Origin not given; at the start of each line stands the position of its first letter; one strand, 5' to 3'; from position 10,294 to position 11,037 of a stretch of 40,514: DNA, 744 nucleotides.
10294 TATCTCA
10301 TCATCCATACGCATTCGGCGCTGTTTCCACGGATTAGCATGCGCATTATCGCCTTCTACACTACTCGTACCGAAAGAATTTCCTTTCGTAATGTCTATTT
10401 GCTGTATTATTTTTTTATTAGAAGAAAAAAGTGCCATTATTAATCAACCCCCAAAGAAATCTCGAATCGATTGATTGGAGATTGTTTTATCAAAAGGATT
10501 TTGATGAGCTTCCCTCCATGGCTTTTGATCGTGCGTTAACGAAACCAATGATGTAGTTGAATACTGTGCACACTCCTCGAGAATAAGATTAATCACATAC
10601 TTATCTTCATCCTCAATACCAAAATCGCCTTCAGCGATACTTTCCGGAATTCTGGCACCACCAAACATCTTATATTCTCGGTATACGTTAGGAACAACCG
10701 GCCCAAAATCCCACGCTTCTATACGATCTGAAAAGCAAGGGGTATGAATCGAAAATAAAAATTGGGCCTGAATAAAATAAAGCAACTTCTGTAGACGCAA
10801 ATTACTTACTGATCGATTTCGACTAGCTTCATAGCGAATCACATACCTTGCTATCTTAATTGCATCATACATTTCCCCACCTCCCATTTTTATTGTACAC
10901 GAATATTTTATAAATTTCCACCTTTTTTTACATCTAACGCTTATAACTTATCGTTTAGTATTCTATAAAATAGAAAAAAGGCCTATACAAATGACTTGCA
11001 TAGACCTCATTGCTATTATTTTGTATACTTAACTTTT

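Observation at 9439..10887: Panacea (DUF4065) antitoxin gene coupled to an unclassifiable 332-aa four-TM protein: candidate new PanA-PanT toxin-antitoxin or abortive-infection module in prophage cargo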

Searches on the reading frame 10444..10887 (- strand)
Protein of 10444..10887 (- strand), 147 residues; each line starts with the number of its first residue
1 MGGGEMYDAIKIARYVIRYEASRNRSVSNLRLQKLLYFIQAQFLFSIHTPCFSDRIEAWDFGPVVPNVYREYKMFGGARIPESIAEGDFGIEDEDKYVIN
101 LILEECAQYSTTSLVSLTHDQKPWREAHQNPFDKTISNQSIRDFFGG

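Call 4: search_protein_families(library=pfam, proteins=[window:10444-10887:-], max_evalue=0.1)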
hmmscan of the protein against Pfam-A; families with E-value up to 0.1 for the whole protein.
window:10444-10887:- (147 aa): 1 family
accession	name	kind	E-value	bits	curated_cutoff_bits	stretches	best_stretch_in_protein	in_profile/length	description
PF13274.11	SocA_Panacea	-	5.5e-19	69.6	25.7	1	32-124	1-112/113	Antitoxin SocA-like, Panacea domain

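Call 5: search_protein_families(library=padloc, proteins=[window:10444-10887:-], max_evalue=0.1)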
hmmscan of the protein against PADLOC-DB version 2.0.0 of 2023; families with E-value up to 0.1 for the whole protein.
window:10444-10887:- (147 aa): 0 families

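Call 6: search_protein_families(library=phrogs, proteins=[window:10444-10887:-], max_evalue=0.1)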
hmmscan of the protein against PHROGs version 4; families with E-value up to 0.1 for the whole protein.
window:10444-10887:- (147 aa): 2 families
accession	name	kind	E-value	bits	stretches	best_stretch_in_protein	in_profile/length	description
phrog_1281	-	unknown function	8.5e-39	134.3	1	5-146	6-151/195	-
phrog_10390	-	unknown function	5.7e-31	109.1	1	7-145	149-291/299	-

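Call 7: search_protein_families(library=ncbifam, proteins=[window:10444-10887:-], max_evalue=0.1)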
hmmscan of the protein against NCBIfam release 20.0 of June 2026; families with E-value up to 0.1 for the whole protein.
window:10444-10887:- (147 aa): 1 family
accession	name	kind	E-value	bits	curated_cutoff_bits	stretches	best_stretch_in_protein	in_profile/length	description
NF047745.1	SocA_antitoxin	equivalog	1.8e-21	76.6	190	1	7-125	1-130/176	type VI toxin-antitoxin system SocA family antitoxin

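Call 37: list_cluster_members(proteins=[P0016, P0072, P0107, P0001, window:10444-10887:-])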
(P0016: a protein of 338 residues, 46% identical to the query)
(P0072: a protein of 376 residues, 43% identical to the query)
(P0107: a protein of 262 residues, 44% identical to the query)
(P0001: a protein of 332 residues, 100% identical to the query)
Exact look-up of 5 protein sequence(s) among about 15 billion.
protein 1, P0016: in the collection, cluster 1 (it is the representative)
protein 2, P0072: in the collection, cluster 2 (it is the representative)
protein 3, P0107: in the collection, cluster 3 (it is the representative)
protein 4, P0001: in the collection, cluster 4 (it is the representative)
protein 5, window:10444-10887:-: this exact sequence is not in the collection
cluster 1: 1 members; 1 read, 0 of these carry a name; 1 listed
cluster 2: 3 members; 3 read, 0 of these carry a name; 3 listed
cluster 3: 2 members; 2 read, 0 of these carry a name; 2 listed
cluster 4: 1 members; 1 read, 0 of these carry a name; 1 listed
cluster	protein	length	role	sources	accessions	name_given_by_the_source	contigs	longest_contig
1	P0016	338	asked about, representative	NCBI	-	-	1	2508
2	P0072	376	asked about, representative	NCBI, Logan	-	-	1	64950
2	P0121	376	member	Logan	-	-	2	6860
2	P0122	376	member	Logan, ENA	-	-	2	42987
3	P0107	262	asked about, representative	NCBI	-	-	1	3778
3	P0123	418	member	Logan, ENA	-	-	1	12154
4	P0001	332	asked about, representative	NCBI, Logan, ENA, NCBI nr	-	-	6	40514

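Call 43: search_dna_similar(query=window:10444-10887:-, collection=phages, mode=protein, max_evalue=1e-8, max_rows=40)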
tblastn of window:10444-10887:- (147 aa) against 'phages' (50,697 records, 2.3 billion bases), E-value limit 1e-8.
Records with a match: 119; places in all: 123; records where one place covers at least 80% of the query: 104.
Best place of each record, by identity: <60% 119.
By first word of the organism name: Streptococcus 23; Pseudomonas 20; Bacteriophage 19; Paenibacillus 15; Escherichia 6; Burkholderia 6; Bordetella 5; Listeria 4; Riemerella 4; Mycoplasma 2; and 11 more.
By host as written in the record: Pseudomonas aeruginosa 18; Paenibacillus larvae 11; Helicobacter cinaedi 11; - 10; Bordetella avium 5; Riemerella anatipestifer 3; Listeria monocytogenes 3; Streptococcus pyogenes Alab49 2; and 50 more.
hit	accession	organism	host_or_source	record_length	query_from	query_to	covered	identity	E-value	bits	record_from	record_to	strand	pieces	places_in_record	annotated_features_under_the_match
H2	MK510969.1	Pseudomonas phage vB_Pae_CF60a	Pseudomonas aeruginosa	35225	3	145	97%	39.1%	1e-22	98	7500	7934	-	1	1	hypothetical protein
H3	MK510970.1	Pseudomonas phage vB_Pae_CF67a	Pseudomonas aeruginosa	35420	3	145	97%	39.1%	1e-22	98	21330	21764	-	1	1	hypothetical protein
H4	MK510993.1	Pseudomonas phage vB_Pae_BR201a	Pseudomonas aeruginosa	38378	3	145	97%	39.1%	1e-22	98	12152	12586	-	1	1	hypothetical protein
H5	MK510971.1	Pseudomonas phage vB_Pae_CF79a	Pseudomonas aeruginosa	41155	3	145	97%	39.1%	1e-22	98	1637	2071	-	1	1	hypothetical protein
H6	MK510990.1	Pseudomonas phage vB_Pae_BR133a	Pseudomonas aeruginosa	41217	3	145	97%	39.1%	1e-22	98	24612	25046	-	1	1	hypothetical protein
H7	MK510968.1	Pseudomonas phage vB_Pae_CF55b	Pseudomonas aeruginosa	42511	3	145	97%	39.1%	1e-22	98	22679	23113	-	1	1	hypothetical protein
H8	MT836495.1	Bacteriophage sp.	human fecal samples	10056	7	145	95%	37.6%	1e-25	106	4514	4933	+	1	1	record has no annotation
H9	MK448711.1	Streptococcus phage Javan235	Streptococcus gallolyticus UCN34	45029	6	145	95%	36.5%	2e-20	92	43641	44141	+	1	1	hypothetical protein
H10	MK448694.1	Streptococcus phage Javan179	Streptococcus equi 4047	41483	6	145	95%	36.3%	3e-22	97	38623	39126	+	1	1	hypothetical protein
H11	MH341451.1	Listeria phage PSU-VKH-LP019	Listeria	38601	7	145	95%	35.0%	1e-20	92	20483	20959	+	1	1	hypothetical protein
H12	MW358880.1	Mycoplasma phage MGyu-2021a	Mycoplasma anserisalpingitidis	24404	7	147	96%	33.1%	7e-16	79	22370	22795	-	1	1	GepA protein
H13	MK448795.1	Streptococcus phage Javan527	Streptococcus pyogenes NZ131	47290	2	146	99%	32.0%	2e-19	89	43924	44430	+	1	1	hypothetical protein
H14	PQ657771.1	Escherichia phage EC.P3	Escherichia coli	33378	2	145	98%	31.8%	2e-16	81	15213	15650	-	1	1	hypothetical protein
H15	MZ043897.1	Escherichia phage E212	Escherichia coli K88 cvcc83902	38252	2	145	98%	31.8%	2e-16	81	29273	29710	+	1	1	hypothetical protein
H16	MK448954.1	Streptococcus phage Javan476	Streptococcus pyogenes ERR473551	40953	2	146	99%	31.4%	1e-18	87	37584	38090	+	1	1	hypothetical protein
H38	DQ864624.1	Streptococcus phage P9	-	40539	2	147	99%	29.9%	4e-16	79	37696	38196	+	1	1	hypothetical protein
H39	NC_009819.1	Streptococcus phage P9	Streptococcus equi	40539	2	147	99%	29.9%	4e-16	79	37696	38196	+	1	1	DUF4065 domain-containing protein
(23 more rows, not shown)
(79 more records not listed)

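Call 44: get_annotated_region(hit=H39, flank=2500)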
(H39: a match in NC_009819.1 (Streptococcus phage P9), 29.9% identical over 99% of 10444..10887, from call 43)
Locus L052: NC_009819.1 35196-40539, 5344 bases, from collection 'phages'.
description: Streptococcus phage P9, complete genome.
organism: Streptococcus phage P9 (NCBI taxid 403905)
taxonomy: Viruses; Duplodnaviria; Heunggongvirae; Uroviricota; Caudoviricetes
host: Streptococcus equi; source: -; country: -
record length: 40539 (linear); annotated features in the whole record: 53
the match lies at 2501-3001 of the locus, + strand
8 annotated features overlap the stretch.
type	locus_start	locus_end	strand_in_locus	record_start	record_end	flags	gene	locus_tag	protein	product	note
CDS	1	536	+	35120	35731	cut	-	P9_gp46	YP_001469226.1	hypothetical protein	-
CDS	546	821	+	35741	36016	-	-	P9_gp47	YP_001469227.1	holin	-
CDS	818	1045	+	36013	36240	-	-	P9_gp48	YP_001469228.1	holin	-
CDS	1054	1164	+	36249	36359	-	-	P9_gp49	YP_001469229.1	hypothetical protein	-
CDS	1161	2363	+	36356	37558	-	-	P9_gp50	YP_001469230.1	endolysin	-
CDS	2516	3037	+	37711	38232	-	-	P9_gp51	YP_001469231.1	DUF4065 domain-containing protein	-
CDS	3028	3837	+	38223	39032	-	-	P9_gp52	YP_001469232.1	hypothetical protein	-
CDS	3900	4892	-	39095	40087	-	-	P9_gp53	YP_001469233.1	DNA/RNA non-specific endonuclease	Putative DNAse; putative virulence factor.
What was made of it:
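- It lies next to the holin and endolysin genes in the window and in phage P9 (calls 4, 44).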

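Call 45: search_protein_families(library=pfam, proteins=[P0123], max_evalue=0.01)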
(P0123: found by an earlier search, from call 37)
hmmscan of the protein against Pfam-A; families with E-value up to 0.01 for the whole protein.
P0123 (418 aa): 0 families

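Call 48: search_protein_families(library=phrogs, proteins=[L052:3028-3837:+, L052:2516-3037:+], max_evalue=0.001)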
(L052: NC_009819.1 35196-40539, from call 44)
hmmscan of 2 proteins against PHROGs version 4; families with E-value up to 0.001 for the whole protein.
L052:3028-3837:+ (269 aa): 2 families
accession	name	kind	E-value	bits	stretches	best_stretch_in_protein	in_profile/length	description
phrog_5763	-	unknown function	1.6e-92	310.7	1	2-269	9-277/283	-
phrog_38724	-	unknown function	3.4e-14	54.2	1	38-262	62-280/307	-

L052:2516-3037:+ (173 aa): 2 families
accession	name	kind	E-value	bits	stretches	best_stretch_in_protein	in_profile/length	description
phrog_1281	-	unknown function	9.4e-53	179.8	1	1-166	8-156/195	-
phrog_10390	-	unknown function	6.9e-26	92.4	1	5-163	153-294/299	-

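Call 85: search_solved_structures(query=window:10444-10872:-, max_evalue=1, show_alignments=2)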
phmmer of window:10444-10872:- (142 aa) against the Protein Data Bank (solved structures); distinct sequences matched with E-value up to 1: 0.

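Call 86: find_homologous_proteins(query=window:10444-10872:-, max_evalue=1e-10)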
Query window:10444-10872:- (142 aa): 831 proteins with E <= 1e-10 among 833 candidates; the best 120 are listed.
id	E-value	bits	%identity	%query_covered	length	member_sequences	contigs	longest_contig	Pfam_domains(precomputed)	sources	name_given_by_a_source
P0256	3.0e-91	321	100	100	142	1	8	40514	PF13274.12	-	-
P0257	3.4e-55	204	65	100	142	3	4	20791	PF13274.12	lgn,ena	-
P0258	6.5e-55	203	65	100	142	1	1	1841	PF13274.12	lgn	-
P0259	4.8e-54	200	62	100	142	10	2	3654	PF13274.12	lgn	-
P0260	4.9e-54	200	62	100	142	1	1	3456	PF13274.12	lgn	-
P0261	4.9e-54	200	63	100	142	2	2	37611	PF13274.12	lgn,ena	-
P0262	8.9e-54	199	63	100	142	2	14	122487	PF13274.12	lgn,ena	-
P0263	5.2e-53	197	63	100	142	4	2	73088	PF13274.12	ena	-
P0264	6.4e-53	197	60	100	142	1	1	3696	PF13274.12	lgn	-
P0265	1.3e-52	196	59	99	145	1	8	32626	PF13274.12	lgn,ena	-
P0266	3.3e-52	194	62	100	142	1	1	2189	PF13274.12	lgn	-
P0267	4.5e-52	194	61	100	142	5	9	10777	PF13274.12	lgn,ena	-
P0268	1.6e-50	189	60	100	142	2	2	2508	PF13274.12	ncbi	-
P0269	3.7e-50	188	61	100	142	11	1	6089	PF13274.12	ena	-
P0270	2.1e-48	182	59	100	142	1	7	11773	PF13274.12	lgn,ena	-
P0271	1.0e-47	180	57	99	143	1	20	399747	PF13274.12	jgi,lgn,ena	-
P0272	2.1e-46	175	59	99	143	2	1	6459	PF13274.12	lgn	-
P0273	5.9e-46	174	55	99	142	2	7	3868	PF13274.12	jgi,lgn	jgi:uncharacterized phage-associated protein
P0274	9.8e-46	173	55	99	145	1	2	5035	PF13274.12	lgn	-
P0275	1.2e-44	170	54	99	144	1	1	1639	PF13274.12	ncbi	-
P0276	1.2e-44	170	58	99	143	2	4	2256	PF13274.12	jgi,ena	-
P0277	1.6e-43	166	56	99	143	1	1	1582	PF13274.12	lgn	-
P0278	7.4e-43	164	53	99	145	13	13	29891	PF13274.12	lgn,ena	-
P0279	9.0e-43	164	56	100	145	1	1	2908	PF13274.12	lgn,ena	-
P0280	1.4e-42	163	56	99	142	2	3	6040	PF13274.12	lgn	-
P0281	1.8e-42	163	56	99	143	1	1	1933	PF13274.12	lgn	-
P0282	2.8e-42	162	55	99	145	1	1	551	PF13274.12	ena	-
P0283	4.1e-42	162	54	99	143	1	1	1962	PF13274.12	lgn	-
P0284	6.2e-42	161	54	100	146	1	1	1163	PF13274.12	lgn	-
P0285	6.2e-42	161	51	99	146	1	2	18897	PF13274.12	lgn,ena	-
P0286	1.6e-41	160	52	99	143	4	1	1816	PF13274.12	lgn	-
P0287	1.7e-41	160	52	99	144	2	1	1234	PF13274.12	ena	-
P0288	1.8e-41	159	54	99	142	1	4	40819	PF13274.12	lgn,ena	-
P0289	3.1e-41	159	53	99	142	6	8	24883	PF13274.12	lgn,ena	-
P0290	7.1e-41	157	55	99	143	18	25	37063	PF13274.12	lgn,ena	-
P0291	7.2e-41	157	52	99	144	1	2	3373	PF13274.12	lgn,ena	-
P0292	9.7e-41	157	52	99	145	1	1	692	PF13274.12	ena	-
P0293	1.0e-40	157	51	99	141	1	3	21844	PF13274.12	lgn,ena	-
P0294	1.2e-40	157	50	99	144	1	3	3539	PF13274.12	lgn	-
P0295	2.0e-40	156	51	100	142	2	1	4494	PF13274.12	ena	-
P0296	2.5e-40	156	52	99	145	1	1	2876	PF13274.12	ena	-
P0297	2.5e-40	156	53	99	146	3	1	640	PF13274.12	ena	-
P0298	3.0e-40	155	54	99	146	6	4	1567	PF13274.12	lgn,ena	-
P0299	3.4e-40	155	50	99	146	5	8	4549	PF13274.12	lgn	-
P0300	3.5e-40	155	52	99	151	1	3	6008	PF13274.12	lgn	-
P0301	3.9e-40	155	54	99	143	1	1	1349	PF13274.12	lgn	-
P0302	5.6e-40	155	55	100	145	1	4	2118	PF13274.12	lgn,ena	-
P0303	5.8e-40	155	51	99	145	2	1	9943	PF13274.12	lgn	-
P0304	7.6e-40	154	49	99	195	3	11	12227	PF13274.12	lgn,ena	-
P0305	1.0e-39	154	49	99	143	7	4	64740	PF13274.12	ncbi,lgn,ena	-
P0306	1.1e-39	154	52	99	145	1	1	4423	PF13274.12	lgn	-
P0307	1.1e-39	154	53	99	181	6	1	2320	PF13274.12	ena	-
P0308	2.1e-39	153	50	99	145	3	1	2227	PF13274.12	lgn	-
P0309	3.3e-39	152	51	99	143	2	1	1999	PF13274.12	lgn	-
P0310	3.6e-39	152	51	99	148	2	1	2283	PF13274.12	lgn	-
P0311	3.8e-39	152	51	99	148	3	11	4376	PF13274.12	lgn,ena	-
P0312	4.5e-39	152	52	99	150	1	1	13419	PF13274.12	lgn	-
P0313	4.9e-39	152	50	99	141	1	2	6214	PF13274.12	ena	-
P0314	5.1e-39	151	54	99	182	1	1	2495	PF13274.12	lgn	-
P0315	6.4e-39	151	50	99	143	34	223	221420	PF13274.12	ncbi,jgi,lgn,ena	jgi:uncharacterized phage-associated protein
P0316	6.6e-39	151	50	99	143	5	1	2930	PF13274.12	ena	-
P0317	6.8e-39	151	49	99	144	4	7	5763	PF13274.12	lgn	-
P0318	1.0e-38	150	51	99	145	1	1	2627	PF13274.12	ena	-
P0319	1.1e-38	150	49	99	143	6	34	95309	PF13274.12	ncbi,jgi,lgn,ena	-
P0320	1.1e-38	150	52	97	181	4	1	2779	PF13274.12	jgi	-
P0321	1.3e-38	150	51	99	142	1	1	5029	PF13274.12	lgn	-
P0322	1.5e-38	150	56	99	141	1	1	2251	PF13274.12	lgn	-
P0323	1.5e-38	150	51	99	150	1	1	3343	PF13274.12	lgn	-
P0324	1.5e-38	150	50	99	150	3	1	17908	PF13274.12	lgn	-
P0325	2.1e-38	149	52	100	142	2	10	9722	PF13274.12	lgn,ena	-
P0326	2.2e-38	149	49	99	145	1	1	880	PF13274.12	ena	-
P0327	2.5e-38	149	48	99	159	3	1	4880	PF13274.12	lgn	-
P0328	2.7e-38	149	48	99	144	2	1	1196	PF13274.12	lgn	-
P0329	2.9e-38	149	55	99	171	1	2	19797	PF13274.12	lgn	-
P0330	3.1e-38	149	50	99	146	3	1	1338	PF13274.12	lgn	-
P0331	3.2e-38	149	50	99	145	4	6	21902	PF13274.12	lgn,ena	-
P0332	3.3e-38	149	49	99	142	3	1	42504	PF13274.12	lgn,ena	-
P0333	3.4e-38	149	54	99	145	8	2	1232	PF13274.12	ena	-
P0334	3.7e-38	149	49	99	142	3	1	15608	PF13274.12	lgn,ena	-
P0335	4.2e-38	149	49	99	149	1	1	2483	PF13274.12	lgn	-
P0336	4.3e-38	148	51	99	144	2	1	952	PF13274.12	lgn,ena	-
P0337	4.4e-38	148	50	99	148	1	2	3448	PF13274.12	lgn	-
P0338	4.6e-38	148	46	96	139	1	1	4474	PF13274.12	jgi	-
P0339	5.0e-38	148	49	100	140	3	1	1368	PF13274.12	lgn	-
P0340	5.0e-38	148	51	99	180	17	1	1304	PF13274.12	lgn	-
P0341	5.9e-38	148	49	99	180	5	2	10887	PF13274.12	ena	-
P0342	7.6e-38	148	50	99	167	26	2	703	PF13274.12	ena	-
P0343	7.8e-38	148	49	99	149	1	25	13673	PF13274.12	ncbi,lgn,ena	-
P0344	8.1e-38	148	50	99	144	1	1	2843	PF13274.12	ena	-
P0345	9.0e-38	147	49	99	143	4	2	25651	PF13274.12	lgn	-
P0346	9.4e-38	147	48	99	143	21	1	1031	PF13274.12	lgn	-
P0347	1.3e-37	147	46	99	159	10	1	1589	PF13274.12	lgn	-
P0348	1.3e-37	147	50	99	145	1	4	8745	PF13274.12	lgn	-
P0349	1.4e-37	147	49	98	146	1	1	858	PF13274.12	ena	-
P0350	1.5e-37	147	51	99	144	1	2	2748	PF13274.12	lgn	-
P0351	1.5e-37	147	51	99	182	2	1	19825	PF13274.12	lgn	-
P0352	1.6e-37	147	52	87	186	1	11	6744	PF13274.12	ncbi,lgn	-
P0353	1.6e-37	147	48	99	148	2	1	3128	PF13274.12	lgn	-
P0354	2.0e-37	146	49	99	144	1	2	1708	PF13274.12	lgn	-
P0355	2.2e-37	146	48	99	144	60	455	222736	PF13274.12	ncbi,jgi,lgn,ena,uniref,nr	ncbi:DUF4065 domain-containing protein [Coprococcus comes]|jgi:uncharacterized phage-associated prot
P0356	2.2e-37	146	49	99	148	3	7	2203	PF13274.12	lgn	-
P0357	2.3e-37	146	50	98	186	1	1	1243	PF13274.12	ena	-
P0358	2.3e-37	146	52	99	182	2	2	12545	PF13274.12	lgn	-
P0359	2.7e-37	146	51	100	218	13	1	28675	PF13274.12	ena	-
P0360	2.7e-37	146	51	98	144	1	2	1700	PF13274.12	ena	-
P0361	3.2e-37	146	49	99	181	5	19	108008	PF13274.12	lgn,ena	-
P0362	3.7e-37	145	49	99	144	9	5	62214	PF13274.12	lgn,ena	-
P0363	3.7e-37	145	49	99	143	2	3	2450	PF13274.12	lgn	-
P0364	4.2e-37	145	48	99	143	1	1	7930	PF13274.12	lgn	-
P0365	4.6e-37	145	52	98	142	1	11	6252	PF13274.12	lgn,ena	-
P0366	4.7e-37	145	48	99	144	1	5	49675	PF13274.12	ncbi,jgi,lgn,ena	-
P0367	4.7e-37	145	47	99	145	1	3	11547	PF13274.12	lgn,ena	-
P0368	5.2e-37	145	50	99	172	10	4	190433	PF13274.12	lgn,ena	-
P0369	6.7e-37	145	49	99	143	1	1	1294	PF13274.12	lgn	-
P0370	6.8e-37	145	53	98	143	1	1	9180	PF13274.12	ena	-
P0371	6.9e-37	145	51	99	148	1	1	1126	PF13274.12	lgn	-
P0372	7.2e-37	145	51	98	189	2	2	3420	PF13274.12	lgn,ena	-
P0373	1.1e-36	144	50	98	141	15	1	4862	PF13274.12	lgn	-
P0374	1.1e-36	144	51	99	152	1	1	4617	PF13274.12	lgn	-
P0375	1.3e-36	144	47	99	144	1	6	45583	PF13274.12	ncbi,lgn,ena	-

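Call 87: find_encoding_contigs(protein=P0355, flank=2500, max_places=4)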
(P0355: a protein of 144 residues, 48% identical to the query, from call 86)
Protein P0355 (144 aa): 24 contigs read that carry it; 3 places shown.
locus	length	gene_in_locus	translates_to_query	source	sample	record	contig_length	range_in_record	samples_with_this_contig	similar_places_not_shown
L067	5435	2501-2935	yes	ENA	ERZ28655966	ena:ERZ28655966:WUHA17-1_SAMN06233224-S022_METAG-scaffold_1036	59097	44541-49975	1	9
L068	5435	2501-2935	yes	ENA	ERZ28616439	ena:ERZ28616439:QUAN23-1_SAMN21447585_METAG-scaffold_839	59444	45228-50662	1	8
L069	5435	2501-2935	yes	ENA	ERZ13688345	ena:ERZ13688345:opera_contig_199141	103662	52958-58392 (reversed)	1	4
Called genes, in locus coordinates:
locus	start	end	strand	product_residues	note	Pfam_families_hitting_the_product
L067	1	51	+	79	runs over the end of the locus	-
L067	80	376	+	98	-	-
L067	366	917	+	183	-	-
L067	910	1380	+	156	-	PF09643:YopX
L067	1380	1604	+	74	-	PF04448:DUF551 (weak)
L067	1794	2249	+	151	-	PF05263:DUF722 (weak)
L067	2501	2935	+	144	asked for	PF13274:SocA_Panacea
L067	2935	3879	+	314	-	-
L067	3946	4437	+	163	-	-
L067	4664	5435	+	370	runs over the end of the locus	PF04466:Terminase_3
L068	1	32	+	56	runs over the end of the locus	-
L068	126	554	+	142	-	-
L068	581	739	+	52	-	-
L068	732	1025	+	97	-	-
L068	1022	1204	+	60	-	-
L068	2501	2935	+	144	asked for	PF13274:SocA_Panacea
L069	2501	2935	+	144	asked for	PF13274:SocA_Panacea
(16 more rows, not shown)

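Call 89: list_cluster_members(proteins=[L067:2935-3879:+, P0355])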
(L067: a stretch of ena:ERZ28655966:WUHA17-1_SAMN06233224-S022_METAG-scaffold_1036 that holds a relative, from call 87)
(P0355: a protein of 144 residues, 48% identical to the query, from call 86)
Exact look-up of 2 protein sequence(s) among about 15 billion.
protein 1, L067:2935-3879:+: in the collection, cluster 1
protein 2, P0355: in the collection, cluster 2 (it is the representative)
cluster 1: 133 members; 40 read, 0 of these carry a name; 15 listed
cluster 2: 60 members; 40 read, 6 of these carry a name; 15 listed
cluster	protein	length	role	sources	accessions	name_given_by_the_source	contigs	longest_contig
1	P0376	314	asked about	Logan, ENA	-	-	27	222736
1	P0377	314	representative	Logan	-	-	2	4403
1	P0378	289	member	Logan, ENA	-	-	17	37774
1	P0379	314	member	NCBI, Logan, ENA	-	-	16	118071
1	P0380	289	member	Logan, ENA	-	-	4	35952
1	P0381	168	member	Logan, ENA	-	-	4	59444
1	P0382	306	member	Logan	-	-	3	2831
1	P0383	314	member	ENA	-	-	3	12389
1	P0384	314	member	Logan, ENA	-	-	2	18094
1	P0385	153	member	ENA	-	-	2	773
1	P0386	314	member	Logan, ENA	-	-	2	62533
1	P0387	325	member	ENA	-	-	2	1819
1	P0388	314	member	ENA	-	-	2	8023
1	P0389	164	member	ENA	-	-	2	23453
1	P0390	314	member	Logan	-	-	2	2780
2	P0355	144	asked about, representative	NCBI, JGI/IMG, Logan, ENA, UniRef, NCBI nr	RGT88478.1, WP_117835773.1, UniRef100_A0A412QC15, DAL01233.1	DUF4065 domain-containing protein [Coprococcus comes] | uncharacterized phage-associated protein | DUF4065 domain-containing protein n=1 Tax=Coprococcus comes TaxID=410072 ...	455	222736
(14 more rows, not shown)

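Call 99: predict_structure(alignment_id=A4)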
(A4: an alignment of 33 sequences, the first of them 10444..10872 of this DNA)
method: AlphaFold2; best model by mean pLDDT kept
length: 142 residues; sequences in the alignment: 33
mean_pLDDT: 95.8   pTM: 0.91
mean pLDDT of the five models: 95.8, 95.3, 95.1, 94.9, 94.3
residues with pLDDT >= 90: 131; 70-90: 10; 50-70: 1; < 50: 0
segments of 3 or more residues with pLDDT < 50: none
pLDDT, mean of each block of 10 residues (from residue 1): 97 97 97 98 96 97 97 90 92 98 97 98 96 96 74
secondary structure, 60 per line:
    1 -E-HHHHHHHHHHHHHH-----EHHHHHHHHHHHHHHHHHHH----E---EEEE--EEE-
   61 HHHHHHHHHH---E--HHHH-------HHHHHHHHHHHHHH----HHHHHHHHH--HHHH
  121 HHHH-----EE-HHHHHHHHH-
elements in order: H4-17 H24-42 E51-54 E57-59 H61-70 H77-80 H88-101 H106-114 H117-124 H133-141
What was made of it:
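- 10444..10872 (-): panA: 142-aa standalone Panacea (DUF4065/PF13274) protein, the putative antitoxin. AF2 pLDDT 95.8 and pTM 0.91, a single compact domain with no extra module (call 99).
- Identity of PanA: calls 4, 6, 7 and 99.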

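Call 101: fold_search(model_id=the predicted structure, library=pdb)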
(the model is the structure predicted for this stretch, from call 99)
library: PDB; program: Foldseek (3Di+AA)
matches with E <= 10: 43; with E <= 0.001: 0
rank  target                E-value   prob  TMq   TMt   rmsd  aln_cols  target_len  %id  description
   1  7yk3_B                2.4e-01  0.57  0.43  0.34   9.5       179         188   14  Crystal structure of DarTG toxin-antitoxin complex from Mycobacterium tuberculosis (released 2023-05-31)
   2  1w0f                  2.1e+00  0.03  0.20  0.08  17.7       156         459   12  Crystal structure of human cytochrome P450 3A4 (released 2004-07-22)
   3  6weo_5                2.8e+00  0.03  0.21  0.21  14.5       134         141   10  IL-22 Signaling Complex with IL-22R1 and IL-10Rbeta (released 2021-04-28)
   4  6b2n_D                2.8e+00  0.03  0.21  0.13  13.1       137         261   13  Crystal structure of TEM-1 beta-lactamase mutant M182N (released 2018-01-17)
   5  9yk4                  3.2e+00  0.02  0.19  0.08  18.6       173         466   13  Crystal structure of CYP3A4 bound to imidazole and tetraethylene glycol (released 2025-12-03)
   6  3fme                  3.6e+00  0.01  0.16  0.10  17.2       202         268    6  Crystal Structure of Human Mitogen-Activated Protein Kinase Kinase 6 (MEK6) Activated Mutant (S207D, T211D) (released 2009-01-06)
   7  3dgc_L                4.0e+00  0.03  0.21  0.21  14.8       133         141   14  Structure of IL-22/IL-22R1 (released 2008-07-15)
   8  5veu_G                4.0e+00  0.02  0.19  0.08  17.3       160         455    9  Human Cytochrome P450 3A5 (CYP3A5) (released 2017-11-15)
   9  5veu_C                4.0e+00  0.01  0.16  0.08  17.0       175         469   13  Human Cytochrome P450 3A5 (CYP3A5) (released 2017-11-15)
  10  6k93                  5.0e+00  0.02  0.22  0.15  14.1       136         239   10  Crystal structure of the type III effector XopAI from Xanthomonas axonopodis pv. citri in space group P41212 (released 2019-10-30)
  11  9aqz                  5.0e+00  0.01  0.16  0.16  16.6       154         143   12  Crystal structure of Bcl-xL in complex with a small molecule inhibitor (released 2024-10-16)
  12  5civ                  5.3e+00  0.02  0.25  0.21  17.0       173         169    9  Sibling Lethal Factor Precursor - DfsB (released 2016-02-03)
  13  3cva                  6.0e+00  0.01  0.18  0.18  14.2       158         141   10  Human Bcl-xL containing a Trp to Ala mutation at position 137 (released 2009-03-24)
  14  8fib                  6.4e+00  0.01  0.16  0.07  16.8       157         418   11  Crystal Structure of Erwinia tracheiphila CYP114 (released 2023-07-05)
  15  4k9w_A                6.4e+00  0.01  0.17  0.08  17.1       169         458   13  Complex of human CYP3A4 with a desoxyritonavir analog (released 2013-06-19)
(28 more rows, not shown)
